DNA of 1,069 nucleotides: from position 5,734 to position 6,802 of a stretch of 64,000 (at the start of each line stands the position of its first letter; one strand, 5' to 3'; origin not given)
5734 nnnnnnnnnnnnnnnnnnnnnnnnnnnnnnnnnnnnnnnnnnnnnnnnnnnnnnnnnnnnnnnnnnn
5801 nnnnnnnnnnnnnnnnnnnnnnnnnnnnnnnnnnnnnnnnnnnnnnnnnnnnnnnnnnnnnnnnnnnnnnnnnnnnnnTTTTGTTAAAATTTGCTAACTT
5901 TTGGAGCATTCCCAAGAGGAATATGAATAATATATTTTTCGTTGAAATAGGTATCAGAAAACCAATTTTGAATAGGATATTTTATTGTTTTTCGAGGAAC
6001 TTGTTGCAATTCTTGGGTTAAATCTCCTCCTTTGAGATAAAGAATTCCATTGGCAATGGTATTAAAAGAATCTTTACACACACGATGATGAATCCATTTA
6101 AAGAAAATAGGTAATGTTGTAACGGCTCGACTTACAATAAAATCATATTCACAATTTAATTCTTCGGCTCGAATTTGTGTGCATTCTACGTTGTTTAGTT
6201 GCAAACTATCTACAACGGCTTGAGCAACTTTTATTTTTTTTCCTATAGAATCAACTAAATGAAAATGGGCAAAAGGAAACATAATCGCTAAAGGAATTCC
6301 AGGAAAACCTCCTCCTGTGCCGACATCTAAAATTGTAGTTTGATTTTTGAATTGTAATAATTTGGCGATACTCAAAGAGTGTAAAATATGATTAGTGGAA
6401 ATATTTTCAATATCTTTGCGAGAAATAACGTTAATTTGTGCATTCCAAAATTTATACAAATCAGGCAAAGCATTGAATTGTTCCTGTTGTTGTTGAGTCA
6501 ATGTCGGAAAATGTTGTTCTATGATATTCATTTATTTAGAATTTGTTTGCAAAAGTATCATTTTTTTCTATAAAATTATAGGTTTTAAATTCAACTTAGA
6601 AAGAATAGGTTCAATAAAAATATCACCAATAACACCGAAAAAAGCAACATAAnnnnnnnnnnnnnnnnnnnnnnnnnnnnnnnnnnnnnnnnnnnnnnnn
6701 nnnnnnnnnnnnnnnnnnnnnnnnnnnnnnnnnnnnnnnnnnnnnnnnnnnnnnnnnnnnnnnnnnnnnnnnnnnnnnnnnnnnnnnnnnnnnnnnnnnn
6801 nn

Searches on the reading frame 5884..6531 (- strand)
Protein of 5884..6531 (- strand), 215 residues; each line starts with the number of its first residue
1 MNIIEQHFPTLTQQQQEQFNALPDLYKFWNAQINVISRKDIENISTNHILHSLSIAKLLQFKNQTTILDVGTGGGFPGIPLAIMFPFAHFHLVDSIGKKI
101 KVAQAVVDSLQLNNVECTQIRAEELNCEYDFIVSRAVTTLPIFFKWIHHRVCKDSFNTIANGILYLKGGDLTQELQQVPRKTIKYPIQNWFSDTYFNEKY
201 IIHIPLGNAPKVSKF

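Call 17: search_protein_families(library=pfam, proteins=[window:5884-6531:-])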
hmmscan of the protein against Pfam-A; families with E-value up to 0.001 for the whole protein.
window:5884-6531:- (215 aa): 4 families
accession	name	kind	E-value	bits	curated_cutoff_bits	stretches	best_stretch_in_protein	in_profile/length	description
PF02527.21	GidB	-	3.4e-35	121.5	27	1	15-184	1-165/184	rRNA small subunit methyltransferase G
PF13847.12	Methyltransf_31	-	3.1e-09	37.1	27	1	62-138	2-84/145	Methyltransferase domain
PF13649.12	Methyltransf_25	-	6.9e-05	23.9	27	1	67-136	1-73/97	Methyltransferase domain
PF05175.20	MTS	-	0.00035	20.7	23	1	58-134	26-104/170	Methyltransferase small domain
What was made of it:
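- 5884..6531 (-): rsmG (GidB). call 17
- Checked: 5884-6531(-) matches GidB/RsmG (call 17).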

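Call 50: find_encoding_contigs(protein=window:5884-6531:-, flank=3000, max_places=10)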
Protein window:5884-6531:- (215 aa): 5 contigs read that carry it; 5 places shown.
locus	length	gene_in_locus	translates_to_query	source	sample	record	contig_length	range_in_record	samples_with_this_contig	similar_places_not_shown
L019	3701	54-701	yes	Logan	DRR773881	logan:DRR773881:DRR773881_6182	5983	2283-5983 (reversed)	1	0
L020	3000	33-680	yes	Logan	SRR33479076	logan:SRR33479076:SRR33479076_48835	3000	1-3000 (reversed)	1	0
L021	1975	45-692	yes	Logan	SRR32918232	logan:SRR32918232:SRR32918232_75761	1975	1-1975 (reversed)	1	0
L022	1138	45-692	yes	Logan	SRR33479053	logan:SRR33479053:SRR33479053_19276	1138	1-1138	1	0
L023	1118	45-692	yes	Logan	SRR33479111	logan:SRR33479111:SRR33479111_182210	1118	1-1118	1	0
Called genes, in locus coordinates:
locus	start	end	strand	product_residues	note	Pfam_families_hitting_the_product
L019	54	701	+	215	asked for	PF02527:GidB, PF13847:Methyltransf_31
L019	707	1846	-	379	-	PF04055:Radical_SAM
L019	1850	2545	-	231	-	PF00590:TP_methylase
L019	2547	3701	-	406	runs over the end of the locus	PF04389:Peptidase_M28, PF01546:Peptidase_M20 (weak)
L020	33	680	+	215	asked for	PF02527:GidB, PF13847:Methyltransf_31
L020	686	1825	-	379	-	PF04055:Radical_SAM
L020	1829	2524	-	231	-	PF00590:TP_methylase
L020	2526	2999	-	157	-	?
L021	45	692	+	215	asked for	PF02527:GidB, PF13847:Methyltransf_31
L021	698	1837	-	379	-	PF04055:Radical_SAM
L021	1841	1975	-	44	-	?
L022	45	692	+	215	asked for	PF02527:GidB, PF13847:Methyltransf_31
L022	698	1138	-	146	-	?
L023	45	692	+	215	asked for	PF02527:GidB, PF13847:Methyltransf_31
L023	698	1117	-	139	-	?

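Call 60: find_related_loci(query=window:5884-6531:-, collection=metagenome_contigs, flank=2500)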
Query window:5884-6531:- (215 aa) in metagenome_contigs; peptide patterns used: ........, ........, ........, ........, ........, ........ (x = any residue, [..] = any of these).
102 stretches matched a pattern, but none encodes a relative of the query by tblastn (E <= 1e-3).
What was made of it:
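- Tried and rejected: None were found (call 60), so the ancestral rsmG upstream region could not be examined.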

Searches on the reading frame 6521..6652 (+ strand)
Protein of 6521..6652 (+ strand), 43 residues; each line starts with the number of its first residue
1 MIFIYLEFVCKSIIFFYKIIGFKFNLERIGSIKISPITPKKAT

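Call 62: find_encoding_contigs(protein=window:6521-6652:+, flank=3000, max_places=10)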
Protein window:6521-6652:+ (43 aa): no gene with exactly this product is on record in the collection.
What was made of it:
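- Tried and rejected: Exact look-up of the 43-aa antisense ORF at copy A. It is not on record (call 62).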
